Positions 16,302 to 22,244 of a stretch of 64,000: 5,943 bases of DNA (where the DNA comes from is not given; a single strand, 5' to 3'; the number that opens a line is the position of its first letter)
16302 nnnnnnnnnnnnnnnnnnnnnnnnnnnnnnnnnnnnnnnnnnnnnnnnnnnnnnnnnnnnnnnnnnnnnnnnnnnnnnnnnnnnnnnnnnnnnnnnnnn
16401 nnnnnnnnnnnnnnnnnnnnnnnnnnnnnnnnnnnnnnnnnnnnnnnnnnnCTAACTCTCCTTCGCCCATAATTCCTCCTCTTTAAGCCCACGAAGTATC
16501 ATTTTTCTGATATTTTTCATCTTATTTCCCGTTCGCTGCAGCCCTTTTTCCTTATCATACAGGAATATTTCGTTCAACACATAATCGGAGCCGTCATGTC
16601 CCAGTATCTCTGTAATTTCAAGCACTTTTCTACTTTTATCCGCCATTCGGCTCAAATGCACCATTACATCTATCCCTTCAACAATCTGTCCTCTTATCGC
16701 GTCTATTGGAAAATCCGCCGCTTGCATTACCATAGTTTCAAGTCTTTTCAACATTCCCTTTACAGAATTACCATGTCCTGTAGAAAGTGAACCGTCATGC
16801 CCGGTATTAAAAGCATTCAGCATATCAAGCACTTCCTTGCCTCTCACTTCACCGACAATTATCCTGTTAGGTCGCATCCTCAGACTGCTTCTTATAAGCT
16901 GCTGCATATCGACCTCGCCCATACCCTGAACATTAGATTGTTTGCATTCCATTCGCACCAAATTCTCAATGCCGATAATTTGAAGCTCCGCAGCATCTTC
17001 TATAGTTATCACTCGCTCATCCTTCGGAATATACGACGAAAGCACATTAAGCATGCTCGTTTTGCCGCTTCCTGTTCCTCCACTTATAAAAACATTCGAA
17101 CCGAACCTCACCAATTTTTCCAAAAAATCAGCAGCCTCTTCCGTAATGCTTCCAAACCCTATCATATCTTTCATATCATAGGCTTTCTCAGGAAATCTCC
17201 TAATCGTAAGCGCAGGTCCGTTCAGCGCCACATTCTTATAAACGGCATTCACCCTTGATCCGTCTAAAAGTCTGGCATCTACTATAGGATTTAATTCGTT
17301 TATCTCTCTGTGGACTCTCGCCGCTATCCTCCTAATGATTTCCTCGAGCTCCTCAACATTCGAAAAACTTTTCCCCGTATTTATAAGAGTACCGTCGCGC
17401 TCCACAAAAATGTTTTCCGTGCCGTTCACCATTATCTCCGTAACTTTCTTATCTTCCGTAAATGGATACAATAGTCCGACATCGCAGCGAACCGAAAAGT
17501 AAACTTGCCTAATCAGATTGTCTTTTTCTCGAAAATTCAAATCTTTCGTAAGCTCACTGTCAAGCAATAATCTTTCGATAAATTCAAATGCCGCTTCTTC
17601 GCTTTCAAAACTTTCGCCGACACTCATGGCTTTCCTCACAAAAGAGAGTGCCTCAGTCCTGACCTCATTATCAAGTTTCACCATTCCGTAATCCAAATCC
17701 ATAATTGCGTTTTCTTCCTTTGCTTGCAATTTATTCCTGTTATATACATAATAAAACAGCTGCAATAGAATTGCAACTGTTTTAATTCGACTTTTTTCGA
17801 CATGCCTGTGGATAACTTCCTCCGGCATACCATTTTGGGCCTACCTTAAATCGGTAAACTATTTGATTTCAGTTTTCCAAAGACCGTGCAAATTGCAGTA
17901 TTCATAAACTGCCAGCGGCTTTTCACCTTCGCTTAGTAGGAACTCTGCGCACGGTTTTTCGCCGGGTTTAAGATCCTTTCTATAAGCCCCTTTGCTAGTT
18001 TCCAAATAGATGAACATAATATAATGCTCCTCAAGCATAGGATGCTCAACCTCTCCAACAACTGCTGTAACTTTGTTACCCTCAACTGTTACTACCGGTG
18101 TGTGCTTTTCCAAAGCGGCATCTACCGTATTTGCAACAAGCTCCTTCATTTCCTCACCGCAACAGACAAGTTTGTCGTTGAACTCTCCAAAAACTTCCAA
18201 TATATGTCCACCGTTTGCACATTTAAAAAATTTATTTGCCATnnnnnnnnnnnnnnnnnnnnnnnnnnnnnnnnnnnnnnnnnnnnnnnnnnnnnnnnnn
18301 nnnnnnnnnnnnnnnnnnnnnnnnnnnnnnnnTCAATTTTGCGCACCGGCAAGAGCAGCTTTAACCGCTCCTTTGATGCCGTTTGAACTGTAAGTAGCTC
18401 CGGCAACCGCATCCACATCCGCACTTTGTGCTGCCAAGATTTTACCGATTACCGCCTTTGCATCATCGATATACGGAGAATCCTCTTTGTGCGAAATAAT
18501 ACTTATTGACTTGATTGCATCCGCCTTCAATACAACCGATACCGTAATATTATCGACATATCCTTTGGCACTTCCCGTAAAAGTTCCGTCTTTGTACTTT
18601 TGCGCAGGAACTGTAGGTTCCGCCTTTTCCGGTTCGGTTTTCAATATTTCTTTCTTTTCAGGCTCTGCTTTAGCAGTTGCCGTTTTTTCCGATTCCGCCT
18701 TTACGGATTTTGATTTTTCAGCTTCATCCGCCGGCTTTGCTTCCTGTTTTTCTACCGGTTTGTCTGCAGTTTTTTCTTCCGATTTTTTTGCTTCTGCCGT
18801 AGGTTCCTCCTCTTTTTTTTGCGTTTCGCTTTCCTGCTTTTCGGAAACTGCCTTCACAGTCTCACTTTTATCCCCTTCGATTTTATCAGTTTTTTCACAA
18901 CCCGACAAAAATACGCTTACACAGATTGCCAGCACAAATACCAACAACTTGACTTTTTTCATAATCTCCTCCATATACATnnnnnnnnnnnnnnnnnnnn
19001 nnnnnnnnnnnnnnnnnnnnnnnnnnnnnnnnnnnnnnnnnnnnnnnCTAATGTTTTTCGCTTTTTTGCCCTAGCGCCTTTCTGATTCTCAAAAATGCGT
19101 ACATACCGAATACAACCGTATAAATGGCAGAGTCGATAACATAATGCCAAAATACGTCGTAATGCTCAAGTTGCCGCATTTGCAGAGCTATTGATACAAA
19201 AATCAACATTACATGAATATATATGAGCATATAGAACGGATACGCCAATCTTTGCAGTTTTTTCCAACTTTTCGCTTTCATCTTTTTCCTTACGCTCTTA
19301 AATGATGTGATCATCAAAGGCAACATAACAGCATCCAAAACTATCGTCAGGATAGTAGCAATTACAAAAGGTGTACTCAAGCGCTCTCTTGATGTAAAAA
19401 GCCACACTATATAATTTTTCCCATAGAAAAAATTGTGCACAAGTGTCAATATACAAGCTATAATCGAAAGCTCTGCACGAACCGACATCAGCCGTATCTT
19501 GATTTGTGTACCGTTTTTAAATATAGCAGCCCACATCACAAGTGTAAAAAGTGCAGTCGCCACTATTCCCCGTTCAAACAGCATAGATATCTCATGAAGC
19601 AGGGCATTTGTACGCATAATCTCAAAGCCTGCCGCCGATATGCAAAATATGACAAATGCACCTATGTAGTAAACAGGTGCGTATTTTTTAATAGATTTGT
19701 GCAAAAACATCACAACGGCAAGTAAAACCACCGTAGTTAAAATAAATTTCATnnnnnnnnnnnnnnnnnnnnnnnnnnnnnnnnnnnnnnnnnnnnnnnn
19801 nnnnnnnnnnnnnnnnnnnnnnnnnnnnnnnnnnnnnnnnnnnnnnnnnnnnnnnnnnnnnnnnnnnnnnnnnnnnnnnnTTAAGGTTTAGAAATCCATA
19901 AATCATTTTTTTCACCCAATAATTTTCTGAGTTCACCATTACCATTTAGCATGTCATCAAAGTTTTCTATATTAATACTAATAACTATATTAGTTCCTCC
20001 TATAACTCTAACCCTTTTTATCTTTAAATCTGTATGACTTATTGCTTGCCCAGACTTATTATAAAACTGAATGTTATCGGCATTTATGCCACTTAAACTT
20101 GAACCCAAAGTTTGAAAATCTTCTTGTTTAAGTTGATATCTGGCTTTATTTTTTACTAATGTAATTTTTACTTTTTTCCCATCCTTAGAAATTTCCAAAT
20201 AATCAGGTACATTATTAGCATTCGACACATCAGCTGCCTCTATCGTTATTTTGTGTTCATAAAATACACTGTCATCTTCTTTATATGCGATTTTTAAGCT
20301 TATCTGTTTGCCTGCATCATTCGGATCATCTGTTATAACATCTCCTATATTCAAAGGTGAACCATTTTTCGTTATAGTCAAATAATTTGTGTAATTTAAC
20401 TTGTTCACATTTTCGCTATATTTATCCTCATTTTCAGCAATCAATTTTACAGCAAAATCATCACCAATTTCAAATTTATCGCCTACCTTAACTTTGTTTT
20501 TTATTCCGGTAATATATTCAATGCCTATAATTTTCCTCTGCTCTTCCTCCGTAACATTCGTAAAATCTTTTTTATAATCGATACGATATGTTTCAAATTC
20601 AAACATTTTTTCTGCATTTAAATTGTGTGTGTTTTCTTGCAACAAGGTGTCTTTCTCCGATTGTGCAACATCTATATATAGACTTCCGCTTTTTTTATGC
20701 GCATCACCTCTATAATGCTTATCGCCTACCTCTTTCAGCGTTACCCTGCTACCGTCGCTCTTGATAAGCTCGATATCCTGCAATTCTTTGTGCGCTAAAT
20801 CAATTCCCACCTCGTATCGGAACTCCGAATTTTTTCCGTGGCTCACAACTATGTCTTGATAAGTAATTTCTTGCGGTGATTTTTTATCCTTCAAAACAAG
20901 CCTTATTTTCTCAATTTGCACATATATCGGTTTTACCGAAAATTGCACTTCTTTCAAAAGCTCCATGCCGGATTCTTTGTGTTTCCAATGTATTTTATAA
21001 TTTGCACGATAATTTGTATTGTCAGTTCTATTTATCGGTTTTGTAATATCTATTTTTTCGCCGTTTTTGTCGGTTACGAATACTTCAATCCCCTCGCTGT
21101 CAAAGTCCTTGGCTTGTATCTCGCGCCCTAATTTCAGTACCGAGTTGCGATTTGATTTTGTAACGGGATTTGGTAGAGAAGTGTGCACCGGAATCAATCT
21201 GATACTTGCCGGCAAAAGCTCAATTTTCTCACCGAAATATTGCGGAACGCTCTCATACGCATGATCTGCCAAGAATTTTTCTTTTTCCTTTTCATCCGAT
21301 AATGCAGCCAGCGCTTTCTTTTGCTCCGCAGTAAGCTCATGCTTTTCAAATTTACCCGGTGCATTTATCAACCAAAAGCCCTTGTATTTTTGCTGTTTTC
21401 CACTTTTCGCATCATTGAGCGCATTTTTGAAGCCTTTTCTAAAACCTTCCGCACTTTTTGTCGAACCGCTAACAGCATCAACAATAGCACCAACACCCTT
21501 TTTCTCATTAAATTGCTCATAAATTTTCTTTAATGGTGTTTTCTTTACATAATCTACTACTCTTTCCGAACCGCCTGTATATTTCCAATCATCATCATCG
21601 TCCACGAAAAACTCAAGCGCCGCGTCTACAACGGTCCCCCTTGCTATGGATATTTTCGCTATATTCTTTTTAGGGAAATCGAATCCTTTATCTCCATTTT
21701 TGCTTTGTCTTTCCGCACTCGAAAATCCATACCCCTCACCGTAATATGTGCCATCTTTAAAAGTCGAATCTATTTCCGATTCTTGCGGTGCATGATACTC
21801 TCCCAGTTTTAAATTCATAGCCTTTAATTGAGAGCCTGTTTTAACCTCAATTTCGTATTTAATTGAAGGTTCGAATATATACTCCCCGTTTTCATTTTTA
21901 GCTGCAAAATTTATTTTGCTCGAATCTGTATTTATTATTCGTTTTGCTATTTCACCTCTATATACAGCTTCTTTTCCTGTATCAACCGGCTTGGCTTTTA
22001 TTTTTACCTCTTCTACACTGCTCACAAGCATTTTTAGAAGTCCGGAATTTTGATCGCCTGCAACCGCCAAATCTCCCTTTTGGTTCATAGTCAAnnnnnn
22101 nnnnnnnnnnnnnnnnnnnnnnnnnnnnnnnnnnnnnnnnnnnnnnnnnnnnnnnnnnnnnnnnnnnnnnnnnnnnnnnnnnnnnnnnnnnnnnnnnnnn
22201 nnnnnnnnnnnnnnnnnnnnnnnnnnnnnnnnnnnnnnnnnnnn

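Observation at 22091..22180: Frameshift inside the second FMN_bind domain splits paralog 1 into 429-aa and 737-aa ORFs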

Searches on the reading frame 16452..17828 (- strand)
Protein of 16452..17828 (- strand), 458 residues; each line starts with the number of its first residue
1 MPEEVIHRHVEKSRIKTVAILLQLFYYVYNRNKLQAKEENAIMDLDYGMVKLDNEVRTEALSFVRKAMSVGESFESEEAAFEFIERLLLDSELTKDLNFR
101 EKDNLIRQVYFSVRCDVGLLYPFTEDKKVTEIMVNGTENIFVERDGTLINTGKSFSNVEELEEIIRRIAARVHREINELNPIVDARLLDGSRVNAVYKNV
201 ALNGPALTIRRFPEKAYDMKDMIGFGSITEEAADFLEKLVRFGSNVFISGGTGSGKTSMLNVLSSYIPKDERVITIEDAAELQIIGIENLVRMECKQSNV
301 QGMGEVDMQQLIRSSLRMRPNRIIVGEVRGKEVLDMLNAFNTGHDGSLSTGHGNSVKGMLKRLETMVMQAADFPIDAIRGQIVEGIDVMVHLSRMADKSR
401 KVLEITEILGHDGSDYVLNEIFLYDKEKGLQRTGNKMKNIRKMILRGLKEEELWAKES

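Call 47: search_protein_families(library=pfam, proteins=[window:16452-17828:-], max_evalue=0.00001)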
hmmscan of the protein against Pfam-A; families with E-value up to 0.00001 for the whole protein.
window:16452-17828:- (458 aa): 1 family
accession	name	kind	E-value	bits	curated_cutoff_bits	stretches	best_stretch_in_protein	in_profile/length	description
PF00437.27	T2SSE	-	2.2e-49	168.5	24.9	1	124-401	12-286/370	Type II/IV secretion system protein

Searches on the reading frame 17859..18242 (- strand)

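Call 28: search_protein_families(library=ncbifam, proteins=[window:17859-18242:-], max_evalue=0.001)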
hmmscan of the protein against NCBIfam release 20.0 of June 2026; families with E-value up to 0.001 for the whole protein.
window:17859-18242:- (127 aa): 3 families
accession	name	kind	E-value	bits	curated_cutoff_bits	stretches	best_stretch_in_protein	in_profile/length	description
TIGR00320.1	dfx_rbo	equivalog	4.8e-37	127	146.9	1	3-125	5-125/125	desulfoferrodoxin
TIGR00332.1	neela_ferrous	domain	7.2e-17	61.7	61.9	1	39-125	2-101/107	desulfoferrodoxin ferrous iron-binding domain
TIGR00319.1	desulf_FeS4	domain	5.3e-06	26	36.05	1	3-32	5-34/34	desulfoferrodoxin FeS4 iron-binding domain-containing protein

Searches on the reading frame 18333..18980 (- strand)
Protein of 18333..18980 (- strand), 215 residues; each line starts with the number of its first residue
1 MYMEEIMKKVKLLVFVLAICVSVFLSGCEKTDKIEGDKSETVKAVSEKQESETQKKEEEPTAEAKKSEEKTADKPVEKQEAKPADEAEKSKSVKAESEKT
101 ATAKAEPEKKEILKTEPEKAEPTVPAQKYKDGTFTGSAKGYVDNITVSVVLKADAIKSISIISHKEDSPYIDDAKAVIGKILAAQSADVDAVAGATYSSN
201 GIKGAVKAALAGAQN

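Call 5: search_protein_families(library=pfam, proteins=[window:18333-18980:-], max_evalue=0.01)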
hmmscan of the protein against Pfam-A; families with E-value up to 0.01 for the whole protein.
window:18333-18980:- (215 aa): 4 families
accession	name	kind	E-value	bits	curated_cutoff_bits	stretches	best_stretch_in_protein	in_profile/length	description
PF04205.19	FMN_bind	-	1.2e-14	55.1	22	1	140-210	1-76/77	FMN-binding domain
PF04636.18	PA26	-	0.0012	18.3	29.4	1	5-130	152-270/445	PA26 p53-induced protein (sestrin)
PF05236.20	TAF4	-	0.0032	17.7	33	1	33-127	106-205/262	Transcription initiation factor TFIID component TAF4 family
PF01456.22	Mucin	-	0.0048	17.3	34.7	1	11-106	9-102/143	Mucin-like glycoprotein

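Call 28: search_protein_families(library=ncbifam, proteins=[window:18333-18980:-], max_evalue=0.001)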
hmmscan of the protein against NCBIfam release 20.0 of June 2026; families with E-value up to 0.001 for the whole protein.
window:18333-18980:- (215 aa): 1 family
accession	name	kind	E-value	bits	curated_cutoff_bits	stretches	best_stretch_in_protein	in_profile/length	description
NF045876.1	RnfG_DVU2794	exception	0.00015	21.3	205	0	129-210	82-176/190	RnfABCDGE type electron transport complex subunit G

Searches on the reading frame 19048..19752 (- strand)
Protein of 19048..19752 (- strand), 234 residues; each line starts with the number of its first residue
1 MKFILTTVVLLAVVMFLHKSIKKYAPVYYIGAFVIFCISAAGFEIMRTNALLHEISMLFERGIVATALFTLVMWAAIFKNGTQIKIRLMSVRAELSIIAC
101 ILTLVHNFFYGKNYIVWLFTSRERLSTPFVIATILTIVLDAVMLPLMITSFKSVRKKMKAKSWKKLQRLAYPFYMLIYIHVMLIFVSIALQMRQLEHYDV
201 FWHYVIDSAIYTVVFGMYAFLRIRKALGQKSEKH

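Call 5: search_protein_families(library=pfam, proteins=[window:19048-19752:-], max_evalue=0.01)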
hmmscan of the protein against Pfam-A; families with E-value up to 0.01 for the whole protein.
window:19048-19752:- (234 aa): 0 families

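Call 28: search_protein_families(library=ncbifam, proteins=[window:19048-19752:-], max_evalue=0.001)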
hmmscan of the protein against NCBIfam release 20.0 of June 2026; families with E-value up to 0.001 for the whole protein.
window:19048-19752:- (234 aa): 1 family
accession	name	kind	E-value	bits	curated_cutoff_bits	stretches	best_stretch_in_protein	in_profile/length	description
NF040998.1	MamZ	equivalog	6.8e-06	24.8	650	1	117-183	526-593/633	magnetosome biogenesis transporter MamZ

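Call 32: search_protein_families(library=pfam, proteins=[window:19048-19752:-], max_evalue=1)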
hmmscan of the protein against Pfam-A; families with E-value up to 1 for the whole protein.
window:19048-19752:- (234 aa): 1 family
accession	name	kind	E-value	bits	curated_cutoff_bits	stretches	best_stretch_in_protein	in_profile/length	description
PF06664.17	WLS-like_TM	-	0.74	9.5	28.3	0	28-219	81-233/247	Wntless-like, transmembrane domain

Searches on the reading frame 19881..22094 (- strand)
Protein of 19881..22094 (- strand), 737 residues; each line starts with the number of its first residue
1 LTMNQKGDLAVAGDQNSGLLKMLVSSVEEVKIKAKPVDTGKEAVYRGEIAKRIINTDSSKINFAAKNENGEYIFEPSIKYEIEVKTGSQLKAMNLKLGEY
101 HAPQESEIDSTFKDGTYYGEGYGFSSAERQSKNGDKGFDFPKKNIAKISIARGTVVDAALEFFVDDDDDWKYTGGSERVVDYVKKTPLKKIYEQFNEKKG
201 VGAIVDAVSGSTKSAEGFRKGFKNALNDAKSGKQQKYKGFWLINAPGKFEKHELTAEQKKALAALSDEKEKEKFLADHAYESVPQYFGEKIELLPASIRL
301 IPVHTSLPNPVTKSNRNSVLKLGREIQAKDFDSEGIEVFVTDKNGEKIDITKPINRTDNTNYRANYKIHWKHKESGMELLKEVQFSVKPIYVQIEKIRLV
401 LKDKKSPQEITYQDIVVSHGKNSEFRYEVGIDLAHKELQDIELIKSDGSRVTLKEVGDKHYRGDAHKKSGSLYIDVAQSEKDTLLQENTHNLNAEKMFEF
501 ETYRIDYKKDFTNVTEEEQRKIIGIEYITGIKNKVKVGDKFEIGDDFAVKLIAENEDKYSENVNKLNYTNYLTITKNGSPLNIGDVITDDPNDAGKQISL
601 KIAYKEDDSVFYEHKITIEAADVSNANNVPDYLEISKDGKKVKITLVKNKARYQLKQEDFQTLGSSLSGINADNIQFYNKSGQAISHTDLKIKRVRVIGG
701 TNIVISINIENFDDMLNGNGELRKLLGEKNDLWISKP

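Call 5: search_protein_families(library=pfam, proteins=[window:19881-22094:-], max_evalue=0.01)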
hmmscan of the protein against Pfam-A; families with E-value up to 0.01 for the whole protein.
window:19881-22094:- (737 aa): 2 families
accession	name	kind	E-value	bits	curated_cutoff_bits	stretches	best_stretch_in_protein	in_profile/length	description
PF18190.7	Plk4_PB1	-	0.0011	19.4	26.4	0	613-659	26-73/107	Polo-like Kinase 4 Polo Box 1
PF04205.19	FMN_bind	-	0.0056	17.7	22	0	198-227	51-77/77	FMN-binding domain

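Call 28: search_protein_families(library=ncbifam, proteins=[window:19881-22094:-], max_evalue=0.001)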
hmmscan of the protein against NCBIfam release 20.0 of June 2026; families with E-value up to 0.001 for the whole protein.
window:19881-22094:- (737 aa): 0 families
